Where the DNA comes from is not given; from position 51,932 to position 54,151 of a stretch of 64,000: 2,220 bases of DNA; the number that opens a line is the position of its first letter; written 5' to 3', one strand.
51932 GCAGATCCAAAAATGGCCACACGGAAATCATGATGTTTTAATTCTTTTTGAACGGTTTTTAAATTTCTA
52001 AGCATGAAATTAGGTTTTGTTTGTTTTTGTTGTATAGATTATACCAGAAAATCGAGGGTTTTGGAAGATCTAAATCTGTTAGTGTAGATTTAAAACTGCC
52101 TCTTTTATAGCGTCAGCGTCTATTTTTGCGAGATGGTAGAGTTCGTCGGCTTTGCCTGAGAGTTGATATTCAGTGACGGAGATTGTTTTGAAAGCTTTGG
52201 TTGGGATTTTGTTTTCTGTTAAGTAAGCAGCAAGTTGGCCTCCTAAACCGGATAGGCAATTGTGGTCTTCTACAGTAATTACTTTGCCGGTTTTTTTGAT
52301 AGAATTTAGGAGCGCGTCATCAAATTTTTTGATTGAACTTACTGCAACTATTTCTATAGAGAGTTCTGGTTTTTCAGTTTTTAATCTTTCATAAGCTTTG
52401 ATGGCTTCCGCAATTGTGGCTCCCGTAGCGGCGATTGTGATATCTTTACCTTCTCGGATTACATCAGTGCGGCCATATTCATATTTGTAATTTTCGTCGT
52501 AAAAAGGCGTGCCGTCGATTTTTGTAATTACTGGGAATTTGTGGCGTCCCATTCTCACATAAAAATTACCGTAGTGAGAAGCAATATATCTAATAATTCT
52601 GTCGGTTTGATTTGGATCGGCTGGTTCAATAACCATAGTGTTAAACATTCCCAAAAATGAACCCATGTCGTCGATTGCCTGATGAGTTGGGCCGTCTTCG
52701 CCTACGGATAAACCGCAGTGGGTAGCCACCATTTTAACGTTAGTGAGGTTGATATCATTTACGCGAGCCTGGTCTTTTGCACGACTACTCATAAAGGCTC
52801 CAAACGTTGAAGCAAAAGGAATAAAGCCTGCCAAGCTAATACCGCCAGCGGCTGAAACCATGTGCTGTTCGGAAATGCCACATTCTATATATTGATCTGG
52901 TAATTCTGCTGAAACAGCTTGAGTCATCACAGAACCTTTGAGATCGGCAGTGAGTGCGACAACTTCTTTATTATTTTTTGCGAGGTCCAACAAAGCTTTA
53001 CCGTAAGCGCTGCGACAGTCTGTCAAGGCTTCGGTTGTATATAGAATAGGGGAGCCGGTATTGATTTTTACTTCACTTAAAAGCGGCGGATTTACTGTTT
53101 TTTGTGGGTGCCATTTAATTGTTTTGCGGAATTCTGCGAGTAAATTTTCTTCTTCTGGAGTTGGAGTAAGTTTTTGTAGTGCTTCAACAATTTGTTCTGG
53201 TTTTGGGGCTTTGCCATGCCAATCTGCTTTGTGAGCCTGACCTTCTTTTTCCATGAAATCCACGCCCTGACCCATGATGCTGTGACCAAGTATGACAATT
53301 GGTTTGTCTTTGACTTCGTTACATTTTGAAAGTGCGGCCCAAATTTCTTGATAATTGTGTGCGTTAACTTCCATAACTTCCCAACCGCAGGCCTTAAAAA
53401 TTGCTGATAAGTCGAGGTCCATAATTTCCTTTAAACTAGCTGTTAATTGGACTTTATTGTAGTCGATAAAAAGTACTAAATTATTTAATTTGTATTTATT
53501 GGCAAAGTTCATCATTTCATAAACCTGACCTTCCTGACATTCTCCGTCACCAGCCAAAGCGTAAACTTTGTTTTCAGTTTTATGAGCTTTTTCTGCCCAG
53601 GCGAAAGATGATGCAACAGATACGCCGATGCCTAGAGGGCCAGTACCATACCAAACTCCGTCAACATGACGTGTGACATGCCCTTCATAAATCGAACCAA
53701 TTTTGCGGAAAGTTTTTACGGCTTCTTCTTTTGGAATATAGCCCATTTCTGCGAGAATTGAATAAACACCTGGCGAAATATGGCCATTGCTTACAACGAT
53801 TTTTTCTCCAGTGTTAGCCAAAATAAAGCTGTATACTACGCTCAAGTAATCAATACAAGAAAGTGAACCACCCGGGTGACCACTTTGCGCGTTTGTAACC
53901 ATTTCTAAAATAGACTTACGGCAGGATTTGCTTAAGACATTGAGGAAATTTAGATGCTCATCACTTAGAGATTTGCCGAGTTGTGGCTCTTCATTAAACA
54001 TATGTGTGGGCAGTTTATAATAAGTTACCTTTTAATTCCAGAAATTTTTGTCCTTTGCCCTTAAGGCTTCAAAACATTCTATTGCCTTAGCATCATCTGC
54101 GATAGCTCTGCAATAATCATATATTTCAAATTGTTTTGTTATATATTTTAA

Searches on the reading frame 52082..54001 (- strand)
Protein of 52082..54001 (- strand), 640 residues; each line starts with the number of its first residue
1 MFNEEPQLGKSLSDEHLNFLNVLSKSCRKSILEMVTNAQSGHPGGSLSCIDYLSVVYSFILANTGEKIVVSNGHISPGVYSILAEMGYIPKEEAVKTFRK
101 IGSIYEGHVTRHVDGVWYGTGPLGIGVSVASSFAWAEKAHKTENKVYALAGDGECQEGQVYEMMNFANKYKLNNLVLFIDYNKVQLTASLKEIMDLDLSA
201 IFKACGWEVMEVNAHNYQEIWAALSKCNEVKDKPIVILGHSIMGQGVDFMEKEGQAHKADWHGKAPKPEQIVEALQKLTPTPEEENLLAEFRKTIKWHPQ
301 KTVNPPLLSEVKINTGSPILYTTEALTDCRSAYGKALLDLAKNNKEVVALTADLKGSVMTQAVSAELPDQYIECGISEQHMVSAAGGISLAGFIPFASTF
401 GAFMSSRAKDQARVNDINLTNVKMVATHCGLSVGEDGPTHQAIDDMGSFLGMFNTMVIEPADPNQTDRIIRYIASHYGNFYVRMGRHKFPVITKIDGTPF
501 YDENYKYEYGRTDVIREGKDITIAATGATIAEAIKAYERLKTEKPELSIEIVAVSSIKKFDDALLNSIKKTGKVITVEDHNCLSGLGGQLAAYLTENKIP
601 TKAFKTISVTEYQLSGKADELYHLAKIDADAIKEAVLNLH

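Call 72: find_encoding_contigs(protein=window:52082-54001:-, flank=10000, max_places=1)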
Protein window:52082-54001:- (640 aa): 5 contigs read that carry it; 1 place shown.
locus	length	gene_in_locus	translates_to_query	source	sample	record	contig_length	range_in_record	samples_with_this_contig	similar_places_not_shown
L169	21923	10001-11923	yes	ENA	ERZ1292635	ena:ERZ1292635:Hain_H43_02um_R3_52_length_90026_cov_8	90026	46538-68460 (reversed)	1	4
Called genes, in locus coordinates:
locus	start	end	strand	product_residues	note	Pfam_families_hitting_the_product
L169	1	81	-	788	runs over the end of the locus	PF09364:XFP_N, PF03894:XFP, PF09363:XFP_C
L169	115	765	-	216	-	PF05050:Methyltransf_21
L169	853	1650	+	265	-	-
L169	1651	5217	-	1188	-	PF14903:WG_beta_rep (faint)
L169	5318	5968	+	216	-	PF00923:TAL_FSA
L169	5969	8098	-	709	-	-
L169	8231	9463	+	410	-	PF00342:PGI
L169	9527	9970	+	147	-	-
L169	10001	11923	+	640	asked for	PF13292:DXP_synthase_N, PF00456:Transketolase_N, PF00676:E1_dh, PF02779:Transket_pyr, PF02780:Transketolase_C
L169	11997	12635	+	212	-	PF18306:LDcluster4, PF03641:Lysine_decarbox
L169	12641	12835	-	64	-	-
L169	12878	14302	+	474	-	PF03446:NAD_binding_2, PF00393:6PGD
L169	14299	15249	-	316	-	-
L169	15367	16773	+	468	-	PF00479:G6PD_N, PF02781:G6PD_C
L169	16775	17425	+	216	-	PF01182:Glucosamine_iso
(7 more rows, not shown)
